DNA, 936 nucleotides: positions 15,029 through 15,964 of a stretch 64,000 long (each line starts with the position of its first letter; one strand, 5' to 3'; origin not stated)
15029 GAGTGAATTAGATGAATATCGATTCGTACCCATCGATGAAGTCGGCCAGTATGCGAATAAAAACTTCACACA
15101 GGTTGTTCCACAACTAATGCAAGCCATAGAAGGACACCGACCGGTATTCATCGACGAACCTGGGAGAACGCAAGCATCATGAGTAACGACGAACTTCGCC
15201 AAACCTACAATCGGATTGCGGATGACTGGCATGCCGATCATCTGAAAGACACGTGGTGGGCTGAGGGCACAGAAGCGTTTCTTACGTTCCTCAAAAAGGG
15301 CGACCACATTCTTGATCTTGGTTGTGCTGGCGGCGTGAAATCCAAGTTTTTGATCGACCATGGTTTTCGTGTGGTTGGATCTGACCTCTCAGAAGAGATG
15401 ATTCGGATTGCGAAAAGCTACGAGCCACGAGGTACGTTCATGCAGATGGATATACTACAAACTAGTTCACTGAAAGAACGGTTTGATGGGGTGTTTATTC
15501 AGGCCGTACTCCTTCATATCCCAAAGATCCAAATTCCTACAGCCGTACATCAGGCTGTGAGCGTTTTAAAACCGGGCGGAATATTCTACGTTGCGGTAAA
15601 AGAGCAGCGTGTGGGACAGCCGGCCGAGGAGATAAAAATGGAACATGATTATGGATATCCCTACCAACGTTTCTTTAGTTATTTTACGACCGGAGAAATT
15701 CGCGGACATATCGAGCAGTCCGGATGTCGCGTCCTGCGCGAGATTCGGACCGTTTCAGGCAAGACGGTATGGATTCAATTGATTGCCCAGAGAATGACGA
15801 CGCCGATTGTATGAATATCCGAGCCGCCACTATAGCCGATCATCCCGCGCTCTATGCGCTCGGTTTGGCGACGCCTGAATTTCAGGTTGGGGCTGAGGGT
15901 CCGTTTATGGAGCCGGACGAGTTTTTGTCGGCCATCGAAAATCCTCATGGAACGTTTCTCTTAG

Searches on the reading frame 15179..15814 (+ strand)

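Call 93: search_protein_families(library=pfam, proteins=[window:15179-15814:+], max_evalue=0.00001)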
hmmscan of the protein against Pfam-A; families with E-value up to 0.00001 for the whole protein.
window:15179-15814:+ (211 aa): 6 families
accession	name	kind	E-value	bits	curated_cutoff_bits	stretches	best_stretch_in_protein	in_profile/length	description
PF13649.12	Methyltransf_25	-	6e-17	62.6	27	1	44-134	1-97/97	Methyltransferase domain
PF08241.18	Methyltransf_11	-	4e-15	56.7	21.2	1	45-138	1-95/95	Methyltransferase domain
PF13489.12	Methyltransf_23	-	8.3e-15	55.3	27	1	27-186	9-162/164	Methyltransferase domain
PF13847.12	Methyltransf_31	-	3.1e-12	46.8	27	1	39-140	2-111/145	Methyltransferase domain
PF08242.18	Methyltransf_12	-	1.8e-10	41.9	30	1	45-136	1-98/98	Methyltransferase domain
PF01209.24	Ubie_methyltran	-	2.1e-06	27.7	20.1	1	36-138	43-151/233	ubiE/COQ5 methyltransferase family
